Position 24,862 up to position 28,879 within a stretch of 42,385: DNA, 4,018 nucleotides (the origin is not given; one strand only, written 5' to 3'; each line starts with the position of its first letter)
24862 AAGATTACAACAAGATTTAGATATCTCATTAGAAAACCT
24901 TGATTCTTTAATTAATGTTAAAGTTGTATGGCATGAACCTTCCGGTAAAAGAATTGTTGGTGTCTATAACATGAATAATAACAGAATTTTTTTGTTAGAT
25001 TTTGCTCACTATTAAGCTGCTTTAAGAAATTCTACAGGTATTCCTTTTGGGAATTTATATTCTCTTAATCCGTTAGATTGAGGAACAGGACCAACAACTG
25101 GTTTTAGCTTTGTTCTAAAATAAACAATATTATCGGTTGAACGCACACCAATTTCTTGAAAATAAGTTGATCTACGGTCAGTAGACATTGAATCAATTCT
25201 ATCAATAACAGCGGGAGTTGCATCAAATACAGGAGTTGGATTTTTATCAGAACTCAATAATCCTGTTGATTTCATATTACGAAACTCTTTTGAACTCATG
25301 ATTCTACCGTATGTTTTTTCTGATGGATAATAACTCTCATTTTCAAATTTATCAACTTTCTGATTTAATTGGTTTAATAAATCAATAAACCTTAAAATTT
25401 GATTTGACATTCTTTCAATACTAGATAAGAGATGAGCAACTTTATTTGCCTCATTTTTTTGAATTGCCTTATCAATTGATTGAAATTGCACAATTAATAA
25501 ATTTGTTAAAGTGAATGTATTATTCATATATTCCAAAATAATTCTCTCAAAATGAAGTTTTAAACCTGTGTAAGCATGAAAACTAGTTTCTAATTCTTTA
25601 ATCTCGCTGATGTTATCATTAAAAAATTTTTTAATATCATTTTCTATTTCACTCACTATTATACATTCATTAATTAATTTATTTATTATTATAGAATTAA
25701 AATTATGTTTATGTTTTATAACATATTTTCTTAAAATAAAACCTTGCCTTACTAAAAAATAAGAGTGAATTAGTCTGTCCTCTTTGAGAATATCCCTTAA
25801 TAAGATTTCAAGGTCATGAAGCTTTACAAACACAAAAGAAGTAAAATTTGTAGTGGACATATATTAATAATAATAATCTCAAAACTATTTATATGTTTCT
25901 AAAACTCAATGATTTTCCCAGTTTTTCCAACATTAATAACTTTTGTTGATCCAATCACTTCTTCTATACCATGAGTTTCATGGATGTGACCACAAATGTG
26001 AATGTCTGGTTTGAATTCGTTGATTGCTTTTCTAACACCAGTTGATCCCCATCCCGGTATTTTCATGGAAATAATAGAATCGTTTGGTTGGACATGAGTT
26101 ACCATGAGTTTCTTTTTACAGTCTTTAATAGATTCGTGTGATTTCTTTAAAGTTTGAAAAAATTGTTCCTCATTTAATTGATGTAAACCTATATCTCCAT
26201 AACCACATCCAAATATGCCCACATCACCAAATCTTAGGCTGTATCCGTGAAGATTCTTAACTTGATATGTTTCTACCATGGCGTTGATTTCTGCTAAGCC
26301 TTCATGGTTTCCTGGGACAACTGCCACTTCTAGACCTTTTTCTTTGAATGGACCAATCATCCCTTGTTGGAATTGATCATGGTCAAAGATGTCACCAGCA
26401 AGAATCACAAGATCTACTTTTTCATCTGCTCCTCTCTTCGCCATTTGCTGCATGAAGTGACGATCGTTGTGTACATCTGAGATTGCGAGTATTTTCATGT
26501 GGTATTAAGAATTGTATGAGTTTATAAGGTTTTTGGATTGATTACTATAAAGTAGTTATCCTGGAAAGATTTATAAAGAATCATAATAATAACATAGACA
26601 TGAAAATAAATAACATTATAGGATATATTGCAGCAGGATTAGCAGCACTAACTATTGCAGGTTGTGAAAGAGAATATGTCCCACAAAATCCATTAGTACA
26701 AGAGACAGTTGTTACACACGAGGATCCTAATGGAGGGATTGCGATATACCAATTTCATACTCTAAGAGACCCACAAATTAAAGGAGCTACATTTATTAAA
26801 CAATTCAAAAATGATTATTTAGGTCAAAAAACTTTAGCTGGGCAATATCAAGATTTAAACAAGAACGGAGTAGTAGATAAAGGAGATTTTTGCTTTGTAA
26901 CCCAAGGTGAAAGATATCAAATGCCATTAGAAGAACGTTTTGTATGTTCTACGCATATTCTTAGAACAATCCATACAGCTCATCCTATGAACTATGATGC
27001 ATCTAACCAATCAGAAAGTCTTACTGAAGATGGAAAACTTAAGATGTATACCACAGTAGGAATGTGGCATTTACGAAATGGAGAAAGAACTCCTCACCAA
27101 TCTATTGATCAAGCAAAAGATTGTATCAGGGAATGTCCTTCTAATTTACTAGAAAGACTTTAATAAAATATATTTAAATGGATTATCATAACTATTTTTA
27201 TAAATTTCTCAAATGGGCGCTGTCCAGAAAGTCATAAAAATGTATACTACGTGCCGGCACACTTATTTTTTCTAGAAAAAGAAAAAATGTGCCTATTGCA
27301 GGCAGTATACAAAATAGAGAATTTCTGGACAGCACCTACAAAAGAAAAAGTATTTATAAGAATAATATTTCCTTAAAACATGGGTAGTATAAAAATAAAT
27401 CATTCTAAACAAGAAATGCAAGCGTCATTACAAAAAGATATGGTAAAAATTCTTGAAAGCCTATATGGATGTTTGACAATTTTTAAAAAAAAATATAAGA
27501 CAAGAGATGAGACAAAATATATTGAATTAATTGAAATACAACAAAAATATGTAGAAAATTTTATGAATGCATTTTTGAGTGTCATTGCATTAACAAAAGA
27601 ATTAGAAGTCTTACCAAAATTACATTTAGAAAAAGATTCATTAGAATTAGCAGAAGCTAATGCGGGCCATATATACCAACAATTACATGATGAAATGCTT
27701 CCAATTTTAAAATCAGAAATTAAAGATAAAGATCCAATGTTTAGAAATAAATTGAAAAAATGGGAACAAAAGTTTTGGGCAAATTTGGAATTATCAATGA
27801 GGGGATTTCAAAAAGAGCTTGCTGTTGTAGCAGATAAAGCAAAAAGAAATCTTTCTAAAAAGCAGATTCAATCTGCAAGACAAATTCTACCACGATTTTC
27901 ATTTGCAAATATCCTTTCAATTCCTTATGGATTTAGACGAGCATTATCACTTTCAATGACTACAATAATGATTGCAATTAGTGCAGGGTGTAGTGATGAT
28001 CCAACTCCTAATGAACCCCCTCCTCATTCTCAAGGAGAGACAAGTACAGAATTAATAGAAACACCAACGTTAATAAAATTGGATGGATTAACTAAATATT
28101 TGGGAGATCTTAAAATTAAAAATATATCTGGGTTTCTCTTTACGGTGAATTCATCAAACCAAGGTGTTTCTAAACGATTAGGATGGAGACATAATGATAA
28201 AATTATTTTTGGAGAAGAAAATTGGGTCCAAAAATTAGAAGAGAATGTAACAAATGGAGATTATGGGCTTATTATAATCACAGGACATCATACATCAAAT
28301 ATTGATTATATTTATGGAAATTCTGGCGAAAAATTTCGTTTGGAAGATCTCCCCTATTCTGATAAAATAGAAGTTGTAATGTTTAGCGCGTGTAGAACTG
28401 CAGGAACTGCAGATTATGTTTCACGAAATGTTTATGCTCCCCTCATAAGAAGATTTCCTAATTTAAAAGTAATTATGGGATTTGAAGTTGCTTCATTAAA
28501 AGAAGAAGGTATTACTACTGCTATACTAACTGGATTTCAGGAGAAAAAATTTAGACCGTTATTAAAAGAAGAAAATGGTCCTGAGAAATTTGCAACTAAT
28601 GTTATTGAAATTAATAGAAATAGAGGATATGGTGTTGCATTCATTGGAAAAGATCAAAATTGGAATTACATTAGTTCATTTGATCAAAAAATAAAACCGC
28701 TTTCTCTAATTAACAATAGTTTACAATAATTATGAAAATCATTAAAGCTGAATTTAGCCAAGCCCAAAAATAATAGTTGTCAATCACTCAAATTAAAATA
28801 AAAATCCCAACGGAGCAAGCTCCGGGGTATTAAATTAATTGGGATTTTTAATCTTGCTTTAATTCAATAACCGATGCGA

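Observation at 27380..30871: Two membrane-anchored proteins with caspase-like His/Cys signatures flank an L,D-transpeptidase homologue in an archaeon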

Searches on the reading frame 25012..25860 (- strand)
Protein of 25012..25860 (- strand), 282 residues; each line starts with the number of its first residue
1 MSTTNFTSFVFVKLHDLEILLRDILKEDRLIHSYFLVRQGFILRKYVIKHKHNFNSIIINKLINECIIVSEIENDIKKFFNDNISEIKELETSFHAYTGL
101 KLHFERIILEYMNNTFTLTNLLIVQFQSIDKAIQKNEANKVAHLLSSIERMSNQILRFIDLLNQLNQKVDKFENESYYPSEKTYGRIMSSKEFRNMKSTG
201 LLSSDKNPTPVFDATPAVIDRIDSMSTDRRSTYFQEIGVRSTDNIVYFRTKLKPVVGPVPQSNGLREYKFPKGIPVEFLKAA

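Call 3: search_protein_families(library=pfam, proteins=[window:25012-25860:-], max_evalue=1)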
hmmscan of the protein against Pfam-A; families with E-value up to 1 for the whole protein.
window:25012-25860:- (282 aa): 3 families
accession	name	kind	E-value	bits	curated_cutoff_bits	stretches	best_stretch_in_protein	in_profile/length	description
PF15299.11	ALS2CR8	-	0.0048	17.3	28.9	1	126-183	166-223/235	Amyotrophic lateral sclerosis 2 chromosomal region candidate gene 8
PF23864.1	DUF7222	-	0.018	15.7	27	1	73-129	37-91/108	Domain of unknown function (DUF7222)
PF22806.1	M_C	-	0.038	14.8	27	1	122-164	21-63/99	Protein M, C-terminal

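Call 4: search_protein_families(library=ncbifam, proteins=[window:25012-25860:-], max_evalue=1)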
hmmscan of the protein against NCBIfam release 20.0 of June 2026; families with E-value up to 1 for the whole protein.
window:25012-25860:- (282 aa): 0 families

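Call 81: search_protein_families(library=phrogs, proteins=[window:25012-25860:-], max_evalue=0.01)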
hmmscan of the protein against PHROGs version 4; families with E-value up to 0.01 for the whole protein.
window:25012-25860:- (282 aa): 0 families

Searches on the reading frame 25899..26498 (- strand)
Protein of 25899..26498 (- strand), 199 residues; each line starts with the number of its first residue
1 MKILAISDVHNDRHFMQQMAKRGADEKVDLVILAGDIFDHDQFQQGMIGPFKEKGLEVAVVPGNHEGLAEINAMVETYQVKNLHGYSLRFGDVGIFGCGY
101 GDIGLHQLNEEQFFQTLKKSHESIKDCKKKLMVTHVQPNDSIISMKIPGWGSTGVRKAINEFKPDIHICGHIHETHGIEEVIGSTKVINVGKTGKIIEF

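Call 3: search_protein_families(library=pfam, proteins=[window:25899-26498:-], max_evalue=1)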
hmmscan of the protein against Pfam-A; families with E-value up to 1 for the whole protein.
window:25899-26498:- (199 aa): 4 families
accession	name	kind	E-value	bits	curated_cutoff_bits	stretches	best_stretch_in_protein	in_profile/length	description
PF00149.33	Metallophos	-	2.1e-21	77.7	21.5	1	1-174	1-190/191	Calcineurin-like phosphoesterase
PF12850.12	Metallophos_2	-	4.2e-15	56.5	27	1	1-194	1-136/154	Calcineurin-like phosphoesterase superfamily domain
PF14582.11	Metallophos_3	-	3e-10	40.3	28.2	2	2-39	7-44/259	Metallophosphoesterase, calcineurin superfamily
PF14252.11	DUF4347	-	0.11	12.7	24.6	1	30-125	1-88/164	Domain of unknown function (DUF4347)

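Call 4: search_protein_families(library=ncbifam, proteins=[window:25899-26498:-], max_evalue=1)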
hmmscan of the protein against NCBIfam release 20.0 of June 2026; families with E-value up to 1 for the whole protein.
window:25899-26498:- (199 aa): 11 families
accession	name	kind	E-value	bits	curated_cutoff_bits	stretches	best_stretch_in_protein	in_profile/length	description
TIGR03729.1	acc_ester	subfamily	4.4e-08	32.8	148.25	2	3-72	2-78/239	putative phosphoesterase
TIGR00040.1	yfcE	subfamily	1.7e-06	28.2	56.25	1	1-175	1-118/158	YfcE family phosphodiesterase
TIGR00619.1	sbcd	subfamily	0.00049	20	77.65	1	9-74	21-94/252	exonuclease subunit SbcD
NF006988.0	PRK09453.1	equivalog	0.0016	18.3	117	1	1-40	1-40/183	phosphodiesterase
NF008206.2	PRK10966.1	equivalog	0.0024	17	450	1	11-73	23-92/380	exonuclease subunit SbcD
NF008460.0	PRK11340.1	equivalog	0.0034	16.8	188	1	1-44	50-97/271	phosphodiesterase YaeI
TIGR00443.1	hisZ_biosyn_reg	equivalog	0.029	13.5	271.65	1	32-126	91-186/314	ATP phosphoribosyltransferase regulatory subunit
NF041753.2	sbcd_Staph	equivalog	0.052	12.4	480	1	9-48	20-60/375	exonuclease subunit SbcD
TIGR04123.1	P_estr_lig_assc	hypoth_equivalog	0.053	12.9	150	1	16-84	53-127/207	ligase-associated DNA damage response endonuclease PdeM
NF041754.1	sbcd_Bac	equivalog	0.076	12.2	750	1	8-40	20-52/390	exonuclease subunit SbcD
NF008516.0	PRK11439.1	equivalog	0.082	12.9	326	1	3-69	19-84/218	protein-serine/threonine phosphatase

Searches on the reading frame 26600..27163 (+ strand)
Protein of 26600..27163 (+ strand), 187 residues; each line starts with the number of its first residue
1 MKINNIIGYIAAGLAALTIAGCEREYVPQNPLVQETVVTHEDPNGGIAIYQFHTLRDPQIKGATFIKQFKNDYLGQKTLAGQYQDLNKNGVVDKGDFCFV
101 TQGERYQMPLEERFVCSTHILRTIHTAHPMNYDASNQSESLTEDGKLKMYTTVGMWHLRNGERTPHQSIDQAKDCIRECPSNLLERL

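Call 3: search_protein_families(library=pfam, proteins=[window:26600-27163:+], max_evalue=1)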
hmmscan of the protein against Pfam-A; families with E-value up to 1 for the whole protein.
window:26600-27163:+ (187 aa): 0 families

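Call 4: search_protein_families(library=ncbifam, proteins=[window:26600-27163:+], max_evalue=1)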
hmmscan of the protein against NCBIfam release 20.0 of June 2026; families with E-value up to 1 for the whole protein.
window:26600-27163:+ (187 aa): 0 families

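Call 81: search_protein_families(library=phrogs, proteins=[window:26600-27163:+], max_evalue=0.01)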
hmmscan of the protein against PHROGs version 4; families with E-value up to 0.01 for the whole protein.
window:26600-27163:+ (187 aa): 0 families

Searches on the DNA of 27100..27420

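Call 111: search_rna_families(source=window, start=27100, end=27420, threshold=evalue, max_evalue=1)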
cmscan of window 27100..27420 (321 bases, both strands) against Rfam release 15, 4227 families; matches with E-value up to 1: 3.
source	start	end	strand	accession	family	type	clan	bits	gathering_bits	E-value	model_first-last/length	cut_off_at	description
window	27205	27347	-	RF04133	MIR2646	Gene; miRNA;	-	25.1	245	0.0013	1-256/256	no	MIR2646 microRNA precursor family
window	27204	27346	-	RF04127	MIR8007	Gene; miRNA;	-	16.3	195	0.76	1-226/226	no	MIR8007 microRNA precursor family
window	27353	27399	-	RF02350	psRNA6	Gene; sRNA;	-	11.3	60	0.52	1-333/333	no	Nitrosomonas sRNA psRNA6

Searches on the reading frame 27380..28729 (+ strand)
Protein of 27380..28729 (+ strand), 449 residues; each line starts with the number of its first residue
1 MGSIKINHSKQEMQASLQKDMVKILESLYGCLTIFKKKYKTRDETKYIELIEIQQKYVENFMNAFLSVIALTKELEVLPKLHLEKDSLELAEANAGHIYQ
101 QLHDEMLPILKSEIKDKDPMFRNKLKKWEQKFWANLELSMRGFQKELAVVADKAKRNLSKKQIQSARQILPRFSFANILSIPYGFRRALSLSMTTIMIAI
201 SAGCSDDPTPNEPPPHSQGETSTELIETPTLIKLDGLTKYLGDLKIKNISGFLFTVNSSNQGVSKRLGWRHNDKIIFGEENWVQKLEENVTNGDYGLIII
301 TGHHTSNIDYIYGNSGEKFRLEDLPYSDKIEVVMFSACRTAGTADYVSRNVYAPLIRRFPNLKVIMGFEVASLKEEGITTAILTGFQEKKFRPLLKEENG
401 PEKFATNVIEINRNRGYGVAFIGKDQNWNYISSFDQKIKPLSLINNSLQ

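Call 3: search_protein_families(library=pfam, proteins=[window:27380-28729:+], max_evalue=1)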
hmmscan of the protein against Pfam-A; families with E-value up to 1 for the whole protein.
window:27380-28729:+ (449 aa): 1 family
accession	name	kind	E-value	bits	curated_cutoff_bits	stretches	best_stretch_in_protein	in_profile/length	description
PF18335.7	SH3_13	-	0.16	12.2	41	1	265-299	22-52/65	ATP-dependent RecD-like DNA helicase SH3 domain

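Call 4: search_protein_families(library=ncbifam, proteins=[window:27380-28729:+], max_evalue=1)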
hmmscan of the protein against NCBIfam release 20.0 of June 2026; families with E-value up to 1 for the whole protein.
window:27380-28729:+ (449 aa): 1 family
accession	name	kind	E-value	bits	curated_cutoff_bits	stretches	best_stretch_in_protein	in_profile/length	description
TIGR00331.1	hrcA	equivalog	0.004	16.8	197.2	1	6-173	94-258/338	heat-inducible transcriptional repressor HrcA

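Call 8: find_homologous_proteins(query=window:27380-28729:+, max_evalue=0.001)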
Query window:27380-28729:+ (449 aa): 2 proteins with E <= 0.001 among 5890 candidates.
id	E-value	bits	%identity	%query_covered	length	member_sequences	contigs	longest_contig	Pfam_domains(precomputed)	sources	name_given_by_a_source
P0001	0.0e+0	1008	100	100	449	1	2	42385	-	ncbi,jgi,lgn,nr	ncbi:hypothetical protein HQ489_00345 [Candidatus Woesearchaeota archaeon]|nr:hypothetical protein [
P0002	8.4e-211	718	74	99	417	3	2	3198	-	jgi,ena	-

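Call 12: find_encoding_contigs(protein=P0002, flank=10000, max_places=4)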
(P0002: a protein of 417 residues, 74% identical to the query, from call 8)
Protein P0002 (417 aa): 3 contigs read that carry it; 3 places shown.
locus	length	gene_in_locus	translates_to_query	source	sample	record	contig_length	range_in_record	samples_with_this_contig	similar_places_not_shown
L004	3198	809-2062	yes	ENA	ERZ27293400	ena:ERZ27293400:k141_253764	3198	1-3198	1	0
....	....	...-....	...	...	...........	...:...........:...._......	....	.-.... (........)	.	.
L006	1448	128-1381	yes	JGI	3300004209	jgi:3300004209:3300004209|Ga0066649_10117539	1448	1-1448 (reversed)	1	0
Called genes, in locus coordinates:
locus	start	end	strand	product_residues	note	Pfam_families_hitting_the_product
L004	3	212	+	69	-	?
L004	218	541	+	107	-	PF02635:DsrE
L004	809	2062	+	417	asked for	-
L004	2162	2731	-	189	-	PF03734:YkuD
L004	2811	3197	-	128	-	?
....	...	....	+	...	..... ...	-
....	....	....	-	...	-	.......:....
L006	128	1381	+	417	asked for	-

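Call 46: search_protein_families(library=pfam, proteins=[L004:2811-3152:-], max_evalue=1)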
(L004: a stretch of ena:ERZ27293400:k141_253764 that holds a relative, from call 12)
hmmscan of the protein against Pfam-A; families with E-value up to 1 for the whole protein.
L004:2811-3152:- (113 aa): 1 family
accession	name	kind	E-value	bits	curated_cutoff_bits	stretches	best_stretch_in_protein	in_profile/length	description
PF15193.11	FAM24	-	0.087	14.1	27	0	64-109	22-66/69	FAM24 family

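Call 81: search_protein_families(library=phrogs, proteins=[window:27380-28729:+], max_evalue=0.01)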
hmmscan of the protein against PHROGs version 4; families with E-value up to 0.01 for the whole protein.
window:27380-28729:+ (449 aa): 0 families
